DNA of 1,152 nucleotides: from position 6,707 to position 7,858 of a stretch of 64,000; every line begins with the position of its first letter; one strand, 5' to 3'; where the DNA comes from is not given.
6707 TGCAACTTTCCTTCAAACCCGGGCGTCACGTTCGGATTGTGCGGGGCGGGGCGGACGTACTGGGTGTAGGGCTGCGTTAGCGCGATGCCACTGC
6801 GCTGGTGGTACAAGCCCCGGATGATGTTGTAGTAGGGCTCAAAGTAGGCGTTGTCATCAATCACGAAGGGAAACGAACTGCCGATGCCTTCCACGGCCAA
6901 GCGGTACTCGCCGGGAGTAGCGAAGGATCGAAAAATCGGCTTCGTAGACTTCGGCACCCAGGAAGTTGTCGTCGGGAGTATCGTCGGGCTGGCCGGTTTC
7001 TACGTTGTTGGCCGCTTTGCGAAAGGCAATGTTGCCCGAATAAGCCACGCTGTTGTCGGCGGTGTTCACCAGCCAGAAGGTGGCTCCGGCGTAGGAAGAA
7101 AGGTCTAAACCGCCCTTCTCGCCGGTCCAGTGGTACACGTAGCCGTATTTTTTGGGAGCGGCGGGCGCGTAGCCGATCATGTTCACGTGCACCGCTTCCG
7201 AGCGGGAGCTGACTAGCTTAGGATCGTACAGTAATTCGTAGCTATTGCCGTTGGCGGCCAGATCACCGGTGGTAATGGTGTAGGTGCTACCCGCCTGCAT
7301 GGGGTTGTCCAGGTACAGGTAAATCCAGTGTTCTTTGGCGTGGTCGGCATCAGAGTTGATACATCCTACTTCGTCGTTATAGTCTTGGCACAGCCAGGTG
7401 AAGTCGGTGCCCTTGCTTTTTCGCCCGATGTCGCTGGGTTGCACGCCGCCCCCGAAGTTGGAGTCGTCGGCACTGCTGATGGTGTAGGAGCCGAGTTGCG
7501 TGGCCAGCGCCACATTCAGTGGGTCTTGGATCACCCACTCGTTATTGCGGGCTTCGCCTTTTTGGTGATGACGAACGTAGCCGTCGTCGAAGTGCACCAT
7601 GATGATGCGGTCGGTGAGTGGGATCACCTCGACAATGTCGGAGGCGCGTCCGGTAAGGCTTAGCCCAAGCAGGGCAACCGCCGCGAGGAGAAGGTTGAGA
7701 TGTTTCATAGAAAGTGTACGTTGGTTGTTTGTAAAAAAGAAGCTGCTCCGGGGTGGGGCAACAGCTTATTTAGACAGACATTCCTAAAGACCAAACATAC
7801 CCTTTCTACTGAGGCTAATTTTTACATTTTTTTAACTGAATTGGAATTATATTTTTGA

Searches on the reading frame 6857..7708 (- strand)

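Call 90: search_protein_families(library=pfam, alignment_id=A2, max_evalue=0.0001)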
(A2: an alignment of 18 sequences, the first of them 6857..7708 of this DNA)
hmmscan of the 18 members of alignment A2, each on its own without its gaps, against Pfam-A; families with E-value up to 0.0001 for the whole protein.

A. member 1, window:6857-7708:- (283 aa): 1 family
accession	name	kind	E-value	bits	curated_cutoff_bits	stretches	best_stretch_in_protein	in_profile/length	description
PF02927.20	CelD_N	-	7.3e-06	27.1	24.6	0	170-235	3-56/86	Cellulase N-terminal ig-like domain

B. families by the number of members that match (of 18 scanned): 29 families (the first 25 are shown)
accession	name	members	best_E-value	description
PF00106.31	adh_short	2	1.8e-50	short chain dehydrogenase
PF13561.12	adh_short_C2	2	5.2e-47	Enoyl-(Acyl carrier protein) reductase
PF08659.16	KR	2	9.6e-12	KR domain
PF01370.27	Epimerase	2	4.6e-09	NAD dependent epimerase/dehydratase family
PF00909.26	Ammonium_transp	1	1.5e-107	Ammonium Transporter Family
PF01018.28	GTP1_OBG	1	4.5e-59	GTP1/OBG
PF09949.15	APP1_cat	1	2e-49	Phosphatidate phosphatase APP1, catalytic domain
PF00155.27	Aminotran_1_2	1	1.9e-46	Aminotransferase class I and II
PF04012.17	PspA_IM30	1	6.9e-45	PspA/IM30 family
PF07690.21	MFS_1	1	2.4e-44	Major Facilitator Superfamily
PF01556.23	DnaJ_C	1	2.6e-43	DnaJ C terminal domain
PF00226.36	DnaJ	1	1.2e-27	DnaJ domain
PF01926.29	MMR_HSR1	1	4.2e-23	50S ribosome-binding GTPase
PF02687.27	FtsX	1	2.1e-17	FtsX-like permease C-terminal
PF00684.25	DnaJ_CXXCXGXG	1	1.2e-15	DnaJ central domain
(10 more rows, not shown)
